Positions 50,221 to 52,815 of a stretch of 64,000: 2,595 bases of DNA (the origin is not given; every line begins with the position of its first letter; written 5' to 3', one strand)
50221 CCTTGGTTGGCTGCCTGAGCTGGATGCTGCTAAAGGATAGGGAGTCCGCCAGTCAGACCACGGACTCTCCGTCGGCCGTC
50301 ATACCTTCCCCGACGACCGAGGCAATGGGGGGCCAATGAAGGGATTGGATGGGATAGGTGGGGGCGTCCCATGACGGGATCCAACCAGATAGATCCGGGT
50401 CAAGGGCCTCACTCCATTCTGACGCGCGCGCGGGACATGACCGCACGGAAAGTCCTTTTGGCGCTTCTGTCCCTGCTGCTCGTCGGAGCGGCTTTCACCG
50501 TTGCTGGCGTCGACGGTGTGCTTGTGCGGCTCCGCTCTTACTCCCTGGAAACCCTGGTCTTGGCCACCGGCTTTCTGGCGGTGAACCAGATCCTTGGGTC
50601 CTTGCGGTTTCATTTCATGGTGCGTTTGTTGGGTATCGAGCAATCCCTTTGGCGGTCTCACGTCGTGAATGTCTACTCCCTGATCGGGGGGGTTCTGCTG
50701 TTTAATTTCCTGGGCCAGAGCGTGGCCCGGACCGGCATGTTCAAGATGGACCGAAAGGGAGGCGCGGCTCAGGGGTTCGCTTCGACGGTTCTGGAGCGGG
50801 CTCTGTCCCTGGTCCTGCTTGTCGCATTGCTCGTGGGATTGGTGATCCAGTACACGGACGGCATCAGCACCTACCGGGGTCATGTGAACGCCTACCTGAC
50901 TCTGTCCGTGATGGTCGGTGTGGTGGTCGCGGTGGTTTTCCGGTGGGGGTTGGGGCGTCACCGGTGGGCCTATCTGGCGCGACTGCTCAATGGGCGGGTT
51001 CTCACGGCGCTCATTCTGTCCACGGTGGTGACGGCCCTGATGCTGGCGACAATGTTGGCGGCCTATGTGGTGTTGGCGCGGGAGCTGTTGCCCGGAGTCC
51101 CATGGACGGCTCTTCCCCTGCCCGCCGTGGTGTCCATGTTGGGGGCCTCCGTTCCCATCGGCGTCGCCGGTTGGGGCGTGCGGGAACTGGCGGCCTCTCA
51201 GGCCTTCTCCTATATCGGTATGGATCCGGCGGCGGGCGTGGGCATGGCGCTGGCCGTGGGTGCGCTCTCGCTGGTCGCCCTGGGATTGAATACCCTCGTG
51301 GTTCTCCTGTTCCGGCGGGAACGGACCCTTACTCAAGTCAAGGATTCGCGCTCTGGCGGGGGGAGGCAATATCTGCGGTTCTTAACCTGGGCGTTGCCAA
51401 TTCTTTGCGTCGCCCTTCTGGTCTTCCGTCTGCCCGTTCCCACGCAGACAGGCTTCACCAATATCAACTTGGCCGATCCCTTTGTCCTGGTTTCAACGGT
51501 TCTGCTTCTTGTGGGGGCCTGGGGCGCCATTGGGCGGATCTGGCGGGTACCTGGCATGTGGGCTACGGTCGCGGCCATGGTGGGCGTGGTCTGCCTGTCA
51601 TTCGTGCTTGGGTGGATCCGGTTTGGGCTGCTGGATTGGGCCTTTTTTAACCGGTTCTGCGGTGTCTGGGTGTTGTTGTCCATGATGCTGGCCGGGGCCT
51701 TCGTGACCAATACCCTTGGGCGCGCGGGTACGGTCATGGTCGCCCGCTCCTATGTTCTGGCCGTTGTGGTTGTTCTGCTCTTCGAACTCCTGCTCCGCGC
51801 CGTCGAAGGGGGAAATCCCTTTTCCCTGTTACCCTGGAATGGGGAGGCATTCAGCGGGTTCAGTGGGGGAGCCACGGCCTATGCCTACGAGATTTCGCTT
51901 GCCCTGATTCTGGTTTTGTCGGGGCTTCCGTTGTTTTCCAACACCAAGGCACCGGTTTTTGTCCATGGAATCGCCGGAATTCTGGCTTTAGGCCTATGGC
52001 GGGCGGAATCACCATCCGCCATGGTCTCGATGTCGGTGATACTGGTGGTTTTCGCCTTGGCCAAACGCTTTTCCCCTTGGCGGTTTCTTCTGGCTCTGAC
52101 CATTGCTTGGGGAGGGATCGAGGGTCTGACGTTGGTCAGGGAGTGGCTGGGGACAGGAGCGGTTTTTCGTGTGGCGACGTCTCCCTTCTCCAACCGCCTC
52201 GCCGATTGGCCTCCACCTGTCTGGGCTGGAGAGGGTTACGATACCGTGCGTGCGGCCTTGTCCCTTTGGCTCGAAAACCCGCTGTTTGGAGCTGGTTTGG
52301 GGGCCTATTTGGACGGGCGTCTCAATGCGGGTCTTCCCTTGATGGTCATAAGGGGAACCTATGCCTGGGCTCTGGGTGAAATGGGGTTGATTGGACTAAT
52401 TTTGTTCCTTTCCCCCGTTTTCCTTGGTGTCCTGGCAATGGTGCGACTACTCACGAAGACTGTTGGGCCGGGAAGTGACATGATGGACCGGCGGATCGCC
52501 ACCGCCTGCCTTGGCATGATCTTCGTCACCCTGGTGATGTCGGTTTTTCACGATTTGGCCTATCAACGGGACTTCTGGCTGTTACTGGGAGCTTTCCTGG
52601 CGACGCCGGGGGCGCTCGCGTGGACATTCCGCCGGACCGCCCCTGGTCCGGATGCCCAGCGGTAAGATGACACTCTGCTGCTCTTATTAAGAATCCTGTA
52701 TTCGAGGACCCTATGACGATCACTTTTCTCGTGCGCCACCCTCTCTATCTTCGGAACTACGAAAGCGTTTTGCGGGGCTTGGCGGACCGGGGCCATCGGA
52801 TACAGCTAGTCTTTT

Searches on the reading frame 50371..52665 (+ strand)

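Call 9: search_protein_families(library=pfam, proteins=[window:50371-52665:+], max_evalue=0.001)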
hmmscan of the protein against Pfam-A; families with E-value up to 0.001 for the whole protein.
window:50371-52665:+ (764 aa): 1 family
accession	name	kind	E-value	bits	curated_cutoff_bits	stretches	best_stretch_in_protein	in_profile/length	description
PF03706.18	LPG_synthase_TM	-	1.7e-11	44.6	33.4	1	32-303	6-297/302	Lysylphosphatidylglycerol synthase TM region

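Call 44: search_protein_families(library=pfam, proteins=[window:50371-52665:+], max_evalue=0.1)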
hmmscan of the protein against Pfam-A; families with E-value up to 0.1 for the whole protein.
window:50371-52665:+ (764 aa): 1 family
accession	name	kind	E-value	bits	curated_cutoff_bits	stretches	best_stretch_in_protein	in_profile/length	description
PF03706.18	LPG_synthase_TM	-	1.7e-11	44.6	33.4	1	32-303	6-297/302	Lysylphosphatidylglycerol synthase TM region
